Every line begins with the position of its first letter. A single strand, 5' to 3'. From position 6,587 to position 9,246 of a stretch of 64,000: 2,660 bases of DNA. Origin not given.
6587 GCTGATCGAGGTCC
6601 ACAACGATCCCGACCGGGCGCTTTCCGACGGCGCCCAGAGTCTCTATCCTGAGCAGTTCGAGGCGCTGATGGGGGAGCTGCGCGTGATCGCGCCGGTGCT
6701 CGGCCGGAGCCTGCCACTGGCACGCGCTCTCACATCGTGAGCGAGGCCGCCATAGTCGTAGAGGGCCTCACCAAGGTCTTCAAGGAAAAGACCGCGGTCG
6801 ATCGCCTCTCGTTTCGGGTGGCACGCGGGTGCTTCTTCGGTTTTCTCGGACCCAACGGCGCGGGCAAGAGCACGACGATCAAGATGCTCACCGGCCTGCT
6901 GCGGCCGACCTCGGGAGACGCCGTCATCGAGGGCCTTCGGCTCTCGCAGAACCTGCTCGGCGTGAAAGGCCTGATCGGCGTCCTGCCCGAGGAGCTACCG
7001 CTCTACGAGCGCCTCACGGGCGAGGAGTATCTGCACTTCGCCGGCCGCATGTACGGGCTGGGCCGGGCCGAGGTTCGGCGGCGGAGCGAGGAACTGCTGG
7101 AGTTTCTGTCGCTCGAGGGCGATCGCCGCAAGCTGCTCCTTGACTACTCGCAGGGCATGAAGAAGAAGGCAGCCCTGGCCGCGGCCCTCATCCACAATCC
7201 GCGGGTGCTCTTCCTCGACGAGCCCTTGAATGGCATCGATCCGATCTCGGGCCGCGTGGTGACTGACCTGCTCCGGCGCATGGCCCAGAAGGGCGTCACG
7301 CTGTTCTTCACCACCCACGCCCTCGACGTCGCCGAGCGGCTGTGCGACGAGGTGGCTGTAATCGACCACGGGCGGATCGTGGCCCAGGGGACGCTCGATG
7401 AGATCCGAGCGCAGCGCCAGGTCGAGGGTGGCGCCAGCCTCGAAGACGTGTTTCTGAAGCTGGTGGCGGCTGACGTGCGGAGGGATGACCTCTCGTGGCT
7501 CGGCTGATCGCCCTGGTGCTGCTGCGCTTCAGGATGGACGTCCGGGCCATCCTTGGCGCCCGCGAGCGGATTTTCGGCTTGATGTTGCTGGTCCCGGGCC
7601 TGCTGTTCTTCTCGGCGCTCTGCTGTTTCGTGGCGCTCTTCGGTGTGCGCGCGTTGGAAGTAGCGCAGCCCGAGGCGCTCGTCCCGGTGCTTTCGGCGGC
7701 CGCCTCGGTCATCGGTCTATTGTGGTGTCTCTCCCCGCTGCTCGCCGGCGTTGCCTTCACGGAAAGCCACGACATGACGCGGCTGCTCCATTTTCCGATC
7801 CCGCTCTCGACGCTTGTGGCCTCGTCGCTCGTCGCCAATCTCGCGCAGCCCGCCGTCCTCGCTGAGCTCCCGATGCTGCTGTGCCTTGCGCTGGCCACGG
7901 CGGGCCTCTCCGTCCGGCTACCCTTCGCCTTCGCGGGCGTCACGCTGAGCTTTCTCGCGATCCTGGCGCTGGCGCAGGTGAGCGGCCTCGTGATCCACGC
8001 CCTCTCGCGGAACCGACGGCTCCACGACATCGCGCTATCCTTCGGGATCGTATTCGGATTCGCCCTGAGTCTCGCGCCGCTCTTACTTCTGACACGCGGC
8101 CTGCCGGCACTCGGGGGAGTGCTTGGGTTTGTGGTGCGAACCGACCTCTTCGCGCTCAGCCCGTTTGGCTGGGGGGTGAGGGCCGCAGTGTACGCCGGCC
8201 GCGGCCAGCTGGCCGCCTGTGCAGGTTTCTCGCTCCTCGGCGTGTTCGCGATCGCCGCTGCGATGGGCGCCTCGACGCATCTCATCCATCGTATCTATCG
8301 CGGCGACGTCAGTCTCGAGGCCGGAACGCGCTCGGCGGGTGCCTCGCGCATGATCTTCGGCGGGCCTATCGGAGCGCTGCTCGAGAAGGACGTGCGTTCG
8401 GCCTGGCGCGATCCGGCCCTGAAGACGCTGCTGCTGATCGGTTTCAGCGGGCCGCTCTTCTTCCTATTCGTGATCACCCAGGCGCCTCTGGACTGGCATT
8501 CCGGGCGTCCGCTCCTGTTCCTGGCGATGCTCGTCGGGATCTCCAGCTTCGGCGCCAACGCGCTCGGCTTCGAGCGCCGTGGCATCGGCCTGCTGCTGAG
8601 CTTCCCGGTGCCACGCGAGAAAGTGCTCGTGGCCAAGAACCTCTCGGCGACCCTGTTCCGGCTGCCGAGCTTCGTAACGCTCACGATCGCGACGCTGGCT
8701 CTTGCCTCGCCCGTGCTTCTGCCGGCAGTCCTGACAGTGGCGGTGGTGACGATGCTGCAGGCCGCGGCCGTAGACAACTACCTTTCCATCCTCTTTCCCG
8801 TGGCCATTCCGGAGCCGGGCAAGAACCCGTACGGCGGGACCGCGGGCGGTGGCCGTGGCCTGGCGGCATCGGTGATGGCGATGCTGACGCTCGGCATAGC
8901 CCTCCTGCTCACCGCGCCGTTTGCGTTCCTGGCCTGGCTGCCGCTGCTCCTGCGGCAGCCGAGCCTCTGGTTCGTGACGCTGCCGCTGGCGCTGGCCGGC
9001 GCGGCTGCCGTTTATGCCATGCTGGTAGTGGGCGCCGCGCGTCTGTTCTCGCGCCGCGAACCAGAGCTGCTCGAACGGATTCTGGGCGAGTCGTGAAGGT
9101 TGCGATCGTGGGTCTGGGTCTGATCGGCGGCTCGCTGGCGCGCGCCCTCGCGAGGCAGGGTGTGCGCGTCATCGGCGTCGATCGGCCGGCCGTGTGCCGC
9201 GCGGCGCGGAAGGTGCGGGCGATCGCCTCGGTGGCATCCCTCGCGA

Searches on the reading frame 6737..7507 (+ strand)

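Call 30: search_protein_families(library=pfam, proteins=[window:6737-7507:+], max_evalue=0.001)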
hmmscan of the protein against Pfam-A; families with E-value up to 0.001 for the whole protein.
window:6737-7507:+ (256 aa): 2 families
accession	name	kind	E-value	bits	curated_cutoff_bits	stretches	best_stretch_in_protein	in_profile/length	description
PF00005.33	ABC_tran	-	1.9e-25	90.5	25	1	22-165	2-137/137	ABC transporter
PF13304.12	AAA_21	-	1.2e-14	55.6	27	1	120-194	221-298/304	AAA domain, putative AbiEii toxin, Type IV TA system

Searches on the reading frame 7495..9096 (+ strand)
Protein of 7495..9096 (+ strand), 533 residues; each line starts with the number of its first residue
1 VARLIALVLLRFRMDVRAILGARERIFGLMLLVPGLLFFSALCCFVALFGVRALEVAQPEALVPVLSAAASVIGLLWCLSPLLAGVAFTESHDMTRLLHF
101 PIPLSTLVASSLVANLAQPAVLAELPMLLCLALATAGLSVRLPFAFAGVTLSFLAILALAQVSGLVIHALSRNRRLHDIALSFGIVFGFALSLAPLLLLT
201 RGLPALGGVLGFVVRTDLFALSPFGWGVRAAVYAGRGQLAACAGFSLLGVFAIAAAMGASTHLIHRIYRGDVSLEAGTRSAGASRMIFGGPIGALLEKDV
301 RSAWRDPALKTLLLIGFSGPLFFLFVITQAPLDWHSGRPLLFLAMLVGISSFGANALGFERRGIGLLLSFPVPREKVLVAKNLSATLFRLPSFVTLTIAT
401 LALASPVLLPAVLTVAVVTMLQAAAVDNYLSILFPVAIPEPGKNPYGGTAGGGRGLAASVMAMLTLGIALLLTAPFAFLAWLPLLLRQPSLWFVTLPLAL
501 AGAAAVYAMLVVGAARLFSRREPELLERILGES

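Call 30: search_protein_families(library=pfam, proteins=[window:7495-9096:+], max_evalue=0.001)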
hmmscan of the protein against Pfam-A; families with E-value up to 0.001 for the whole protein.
window:7495-9096:+ (533 aa): 0 families

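Call 32: search_protein_families(library=ncbifam, proteins=[window:7495-9096:+], max_evalue=0.01)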
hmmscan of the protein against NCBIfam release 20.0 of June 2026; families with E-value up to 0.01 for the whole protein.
window:7495-9096:+ (533 aa): 0 families

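Call 40: search_solved_structures(query=window:7495-9096:+, max_evalue=10)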
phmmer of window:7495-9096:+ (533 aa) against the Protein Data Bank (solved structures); distinct sequences matched with E-value up to 10: 1.
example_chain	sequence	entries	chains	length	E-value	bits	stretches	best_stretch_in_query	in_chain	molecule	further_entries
9uj3_A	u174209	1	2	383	1.7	10.5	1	281-313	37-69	Beta-xylanase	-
